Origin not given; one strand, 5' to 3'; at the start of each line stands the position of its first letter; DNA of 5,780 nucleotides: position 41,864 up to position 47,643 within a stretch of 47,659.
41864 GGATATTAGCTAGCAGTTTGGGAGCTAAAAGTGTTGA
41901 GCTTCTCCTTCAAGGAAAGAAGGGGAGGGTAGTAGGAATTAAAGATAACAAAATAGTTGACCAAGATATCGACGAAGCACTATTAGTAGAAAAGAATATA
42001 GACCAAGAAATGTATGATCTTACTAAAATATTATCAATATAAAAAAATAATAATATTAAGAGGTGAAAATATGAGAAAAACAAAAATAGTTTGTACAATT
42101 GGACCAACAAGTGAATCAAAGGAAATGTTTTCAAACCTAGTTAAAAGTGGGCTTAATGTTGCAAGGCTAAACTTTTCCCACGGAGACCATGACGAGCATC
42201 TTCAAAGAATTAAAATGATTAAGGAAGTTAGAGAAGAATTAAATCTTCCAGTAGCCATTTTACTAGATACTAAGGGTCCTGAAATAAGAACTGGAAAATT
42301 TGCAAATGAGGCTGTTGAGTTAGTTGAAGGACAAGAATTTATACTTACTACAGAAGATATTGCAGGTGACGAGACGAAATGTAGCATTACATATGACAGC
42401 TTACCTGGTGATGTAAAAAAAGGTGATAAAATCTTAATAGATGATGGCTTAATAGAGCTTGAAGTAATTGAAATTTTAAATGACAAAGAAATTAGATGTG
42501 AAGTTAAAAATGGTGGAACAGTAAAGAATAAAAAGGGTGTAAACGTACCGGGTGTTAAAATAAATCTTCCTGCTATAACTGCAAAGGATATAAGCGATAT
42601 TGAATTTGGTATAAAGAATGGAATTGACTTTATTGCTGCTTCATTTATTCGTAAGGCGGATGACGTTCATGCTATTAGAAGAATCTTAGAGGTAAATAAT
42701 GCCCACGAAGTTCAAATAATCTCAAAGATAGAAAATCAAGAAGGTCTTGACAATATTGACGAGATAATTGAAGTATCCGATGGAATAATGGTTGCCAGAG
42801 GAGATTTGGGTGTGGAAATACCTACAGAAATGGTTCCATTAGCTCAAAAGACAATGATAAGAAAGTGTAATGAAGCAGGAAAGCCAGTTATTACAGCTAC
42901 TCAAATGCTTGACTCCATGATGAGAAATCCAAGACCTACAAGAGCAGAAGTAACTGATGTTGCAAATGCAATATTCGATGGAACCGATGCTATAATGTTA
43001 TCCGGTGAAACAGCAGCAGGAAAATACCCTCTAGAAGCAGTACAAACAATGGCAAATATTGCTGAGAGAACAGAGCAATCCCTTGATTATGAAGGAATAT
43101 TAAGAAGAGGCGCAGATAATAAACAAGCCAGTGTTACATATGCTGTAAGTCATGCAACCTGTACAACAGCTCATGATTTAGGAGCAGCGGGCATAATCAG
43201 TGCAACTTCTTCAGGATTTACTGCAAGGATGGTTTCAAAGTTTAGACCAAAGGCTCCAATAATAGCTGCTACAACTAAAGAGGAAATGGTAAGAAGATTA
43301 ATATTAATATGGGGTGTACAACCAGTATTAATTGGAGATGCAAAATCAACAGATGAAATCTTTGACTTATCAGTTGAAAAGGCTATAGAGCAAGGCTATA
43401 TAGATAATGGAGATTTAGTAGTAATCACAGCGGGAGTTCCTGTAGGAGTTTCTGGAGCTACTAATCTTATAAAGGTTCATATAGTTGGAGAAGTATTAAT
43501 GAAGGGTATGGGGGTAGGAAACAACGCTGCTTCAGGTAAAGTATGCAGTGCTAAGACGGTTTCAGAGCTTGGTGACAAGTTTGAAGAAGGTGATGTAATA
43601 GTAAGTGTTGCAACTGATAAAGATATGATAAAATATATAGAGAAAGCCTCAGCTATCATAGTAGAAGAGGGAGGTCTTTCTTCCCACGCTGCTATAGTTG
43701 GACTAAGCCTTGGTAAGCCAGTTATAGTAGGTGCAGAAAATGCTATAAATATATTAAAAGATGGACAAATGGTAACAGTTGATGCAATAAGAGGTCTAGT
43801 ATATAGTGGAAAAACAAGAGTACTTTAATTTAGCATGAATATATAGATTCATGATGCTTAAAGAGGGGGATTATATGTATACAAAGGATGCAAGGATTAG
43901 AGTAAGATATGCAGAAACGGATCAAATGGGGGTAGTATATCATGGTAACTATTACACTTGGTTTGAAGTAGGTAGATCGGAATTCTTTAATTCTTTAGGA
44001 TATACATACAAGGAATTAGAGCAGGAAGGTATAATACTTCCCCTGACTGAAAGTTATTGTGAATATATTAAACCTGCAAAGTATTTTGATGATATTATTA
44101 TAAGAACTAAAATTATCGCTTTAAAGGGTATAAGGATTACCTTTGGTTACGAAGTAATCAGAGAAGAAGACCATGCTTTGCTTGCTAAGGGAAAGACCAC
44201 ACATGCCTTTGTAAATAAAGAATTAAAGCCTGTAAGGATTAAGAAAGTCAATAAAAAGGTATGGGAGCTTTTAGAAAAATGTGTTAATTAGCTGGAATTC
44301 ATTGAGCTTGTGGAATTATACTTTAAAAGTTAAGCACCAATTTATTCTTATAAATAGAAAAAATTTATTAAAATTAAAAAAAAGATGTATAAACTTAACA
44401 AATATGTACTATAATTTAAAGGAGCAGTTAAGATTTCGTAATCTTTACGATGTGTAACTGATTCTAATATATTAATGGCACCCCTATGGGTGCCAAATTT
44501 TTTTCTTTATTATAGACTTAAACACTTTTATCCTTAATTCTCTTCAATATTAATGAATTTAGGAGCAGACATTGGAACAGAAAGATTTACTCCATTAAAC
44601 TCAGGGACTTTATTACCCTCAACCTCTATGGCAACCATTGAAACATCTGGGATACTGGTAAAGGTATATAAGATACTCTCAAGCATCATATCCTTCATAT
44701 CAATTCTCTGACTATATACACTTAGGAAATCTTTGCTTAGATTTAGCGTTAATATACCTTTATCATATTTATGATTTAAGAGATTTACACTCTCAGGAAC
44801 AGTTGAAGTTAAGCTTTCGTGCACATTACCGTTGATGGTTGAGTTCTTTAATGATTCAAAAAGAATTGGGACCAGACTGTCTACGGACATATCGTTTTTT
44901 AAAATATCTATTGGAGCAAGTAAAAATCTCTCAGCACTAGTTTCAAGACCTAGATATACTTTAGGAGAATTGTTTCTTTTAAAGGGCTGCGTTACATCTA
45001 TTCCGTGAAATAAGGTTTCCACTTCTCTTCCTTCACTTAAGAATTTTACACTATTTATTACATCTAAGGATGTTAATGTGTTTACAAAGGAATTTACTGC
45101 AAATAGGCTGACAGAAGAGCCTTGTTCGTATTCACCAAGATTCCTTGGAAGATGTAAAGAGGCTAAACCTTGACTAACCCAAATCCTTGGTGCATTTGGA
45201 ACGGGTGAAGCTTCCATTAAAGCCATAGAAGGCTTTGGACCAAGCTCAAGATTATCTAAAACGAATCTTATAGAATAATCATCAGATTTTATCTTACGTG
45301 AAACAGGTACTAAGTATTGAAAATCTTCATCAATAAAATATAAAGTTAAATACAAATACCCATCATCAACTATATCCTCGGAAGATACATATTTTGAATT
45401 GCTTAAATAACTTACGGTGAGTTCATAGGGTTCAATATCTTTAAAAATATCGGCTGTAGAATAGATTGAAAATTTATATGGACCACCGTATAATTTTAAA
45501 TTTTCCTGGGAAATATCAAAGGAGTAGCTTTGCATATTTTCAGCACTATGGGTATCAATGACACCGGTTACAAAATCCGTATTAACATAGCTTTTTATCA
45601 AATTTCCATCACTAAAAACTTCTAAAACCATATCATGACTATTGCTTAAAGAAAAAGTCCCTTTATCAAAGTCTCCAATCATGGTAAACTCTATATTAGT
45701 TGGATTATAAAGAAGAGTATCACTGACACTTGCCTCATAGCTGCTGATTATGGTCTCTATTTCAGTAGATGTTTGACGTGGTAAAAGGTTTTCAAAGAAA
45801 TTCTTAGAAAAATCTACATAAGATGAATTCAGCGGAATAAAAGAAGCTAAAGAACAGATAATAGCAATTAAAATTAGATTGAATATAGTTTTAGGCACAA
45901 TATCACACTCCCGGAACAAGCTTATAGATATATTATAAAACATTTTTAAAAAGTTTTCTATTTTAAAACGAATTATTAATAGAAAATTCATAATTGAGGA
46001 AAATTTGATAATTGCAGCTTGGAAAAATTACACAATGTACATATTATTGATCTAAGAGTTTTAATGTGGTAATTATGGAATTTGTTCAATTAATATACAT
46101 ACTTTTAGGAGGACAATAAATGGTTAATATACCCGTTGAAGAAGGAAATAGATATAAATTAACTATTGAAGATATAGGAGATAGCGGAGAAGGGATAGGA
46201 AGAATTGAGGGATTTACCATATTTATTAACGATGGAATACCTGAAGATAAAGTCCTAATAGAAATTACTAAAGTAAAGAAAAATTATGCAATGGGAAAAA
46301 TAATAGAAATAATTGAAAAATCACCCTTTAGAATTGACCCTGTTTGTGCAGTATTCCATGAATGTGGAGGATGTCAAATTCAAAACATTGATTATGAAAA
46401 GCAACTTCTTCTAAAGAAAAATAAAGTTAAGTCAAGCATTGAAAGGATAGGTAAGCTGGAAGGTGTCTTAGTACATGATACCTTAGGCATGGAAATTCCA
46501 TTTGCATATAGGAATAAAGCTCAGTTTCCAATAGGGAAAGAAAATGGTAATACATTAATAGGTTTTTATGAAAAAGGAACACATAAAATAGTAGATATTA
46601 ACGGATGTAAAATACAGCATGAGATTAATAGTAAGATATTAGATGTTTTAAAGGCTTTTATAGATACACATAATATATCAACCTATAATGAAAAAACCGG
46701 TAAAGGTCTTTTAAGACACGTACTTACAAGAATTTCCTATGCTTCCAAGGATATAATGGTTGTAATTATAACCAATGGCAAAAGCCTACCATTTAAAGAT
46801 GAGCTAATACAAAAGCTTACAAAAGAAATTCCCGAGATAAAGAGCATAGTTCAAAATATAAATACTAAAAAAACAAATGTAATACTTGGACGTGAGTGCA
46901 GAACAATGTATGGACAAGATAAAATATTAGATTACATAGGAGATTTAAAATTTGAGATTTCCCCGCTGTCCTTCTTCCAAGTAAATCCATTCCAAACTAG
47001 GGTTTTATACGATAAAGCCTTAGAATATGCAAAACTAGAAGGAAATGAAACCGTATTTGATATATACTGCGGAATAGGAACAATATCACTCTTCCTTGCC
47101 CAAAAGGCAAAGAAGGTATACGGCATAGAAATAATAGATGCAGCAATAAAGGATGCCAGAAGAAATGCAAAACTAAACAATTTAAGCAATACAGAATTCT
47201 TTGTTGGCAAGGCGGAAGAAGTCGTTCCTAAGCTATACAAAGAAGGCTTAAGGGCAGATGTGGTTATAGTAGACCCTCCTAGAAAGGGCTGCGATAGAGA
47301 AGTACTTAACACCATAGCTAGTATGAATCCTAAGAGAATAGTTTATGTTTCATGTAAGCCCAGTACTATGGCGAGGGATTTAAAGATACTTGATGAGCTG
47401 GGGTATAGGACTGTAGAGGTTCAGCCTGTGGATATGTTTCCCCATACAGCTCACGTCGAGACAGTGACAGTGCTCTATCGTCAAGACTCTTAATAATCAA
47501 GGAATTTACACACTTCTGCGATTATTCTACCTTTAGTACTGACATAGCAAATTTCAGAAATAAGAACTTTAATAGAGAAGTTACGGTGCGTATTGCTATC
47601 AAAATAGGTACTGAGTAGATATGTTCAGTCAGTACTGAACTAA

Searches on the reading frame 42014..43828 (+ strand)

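Call 63: search_protein_families(library=pfam, max_evalue=0.00001, proteins=[window:42014-43828:+])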
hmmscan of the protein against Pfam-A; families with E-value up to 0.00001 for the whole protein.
window:42014-43828:+ (604 aa): 3 families
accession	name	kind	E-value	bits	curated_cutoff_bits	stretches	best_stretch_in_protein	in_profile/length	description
PF00224.27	PK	-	1.2e-144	481.9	30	1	20-343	1-328/328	Pyruvate kinase, barrel domain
PF02887.21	PK_C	-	2.3e-40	137.7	28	1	377-489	2-114/114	Pyruvate kinase, alpha/beta domain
PF00391.29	PEP-utilizers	-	3.9e-22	78.1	23.1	1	523-594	1-72/72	PEP-utilising enzyme, mobile domain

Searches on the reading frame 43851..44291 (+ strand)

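Call 63: search_protein_families(library=pfam, max_evalue=0.00001, proteins=[window:43851-44291:+])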
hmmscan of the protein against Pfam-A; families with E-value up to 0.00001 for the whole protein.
window:43851-44291:+ (146 aa): 2 families
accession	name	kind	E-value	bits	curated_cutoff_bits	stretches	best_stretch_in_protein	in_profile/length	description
PF13279.12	4HBT_2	-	3.7e-18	66.6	25.5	1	18-130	1-114/122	Thioesterase-like superfamily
PF03061.28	4HBT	-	3.2e-14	53.4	20.6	1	26-108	1-76/79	Thioesterase superfamily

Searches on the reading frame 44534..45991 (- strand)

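Call 63: search_protein_families(library=pfam, max_evalue=0.00001, proteins=[window:44534-45991:-])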
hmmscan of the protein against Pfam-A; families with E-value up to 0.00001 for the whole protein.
window:44534-45991:- (485 aa): 1 family
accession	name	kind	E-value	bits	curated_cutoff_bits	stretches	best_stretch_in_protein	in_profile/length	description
PF10646.14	Germane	-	6.9e-25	88.3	23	2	377-462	34-116/117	Sporulation and spore germination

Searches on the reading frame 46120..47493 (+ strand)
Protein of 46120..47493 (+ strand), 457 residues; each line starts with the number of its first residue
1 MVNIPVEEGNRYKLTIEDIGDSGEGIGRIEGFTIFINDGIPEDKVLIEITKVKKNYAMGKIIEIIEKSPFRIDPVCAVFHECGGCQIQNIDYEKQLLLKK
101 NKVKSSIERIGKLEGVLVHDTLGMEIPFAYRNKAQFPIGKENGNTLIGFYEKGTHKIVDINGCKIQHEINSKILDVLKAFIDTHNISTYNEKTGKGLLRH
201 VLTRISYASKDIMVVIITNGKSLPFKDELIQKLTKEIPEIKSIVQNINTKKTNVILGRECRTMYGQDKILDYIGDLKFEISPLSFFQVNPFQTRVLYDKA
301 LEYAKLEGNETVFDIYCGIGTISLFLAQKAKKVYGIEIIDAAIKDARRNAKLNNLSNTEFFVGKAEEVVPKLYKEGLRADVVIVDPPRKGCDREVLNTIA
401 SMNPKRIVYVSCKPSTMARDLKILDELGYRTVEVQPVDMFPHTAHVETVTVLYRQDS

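Call 63: search_protein_families(library=pfam, max_evalue=0.00001, proteins=[window:46120-47493:+])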
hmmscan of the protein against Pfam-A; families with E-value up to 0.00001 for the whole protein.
window:46120-47493:+ (457 aa): 9 families
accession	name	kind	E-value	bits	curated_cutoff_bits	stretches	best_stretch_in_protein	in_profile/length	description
PF05958.17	tRNA_U5-meth_tr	-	4.2e-23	82.4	23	1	128-454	33-356/357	tRNA (Uracil-5-)-methyltransferase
PF13847.12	Methyltransf_31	-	1.5e-13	51.1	27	1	307-403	2-101/145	Methyltransferase domain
PF01938.26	TRAM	-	1.9e-13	50.5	21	1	6-61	2-60/61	TRAM domain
PF02475.24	TRM5-TYW2_MTfase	-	7e-08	33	28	1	305-387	33-113/164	TRM5/TYW2 methyltransferase domain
PF03602.21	Cons_hypoth95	-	2.6e-07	30.9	24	1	309-420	42-161/182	Conserved hypothetical protein 95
PF13649.12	Methyltransf_25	-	4.2e-07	31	27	1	312-368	1-58/97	Methyltransferase domain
PF05175.20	MTS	-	6.5e-07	29.6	23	1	309-388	32-108/170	Methyltransferase small domain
PF09445.16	Methyltransf_15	-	6.9e-07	29.4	22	1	310-392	2-85/165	RNA cap guanine-N2 methyltransferase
PF06325.19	PrmA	-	2.2e-06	27.8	22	1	300-383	154-231/296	Ribosomal protein L11 methyltransferase (PrmA)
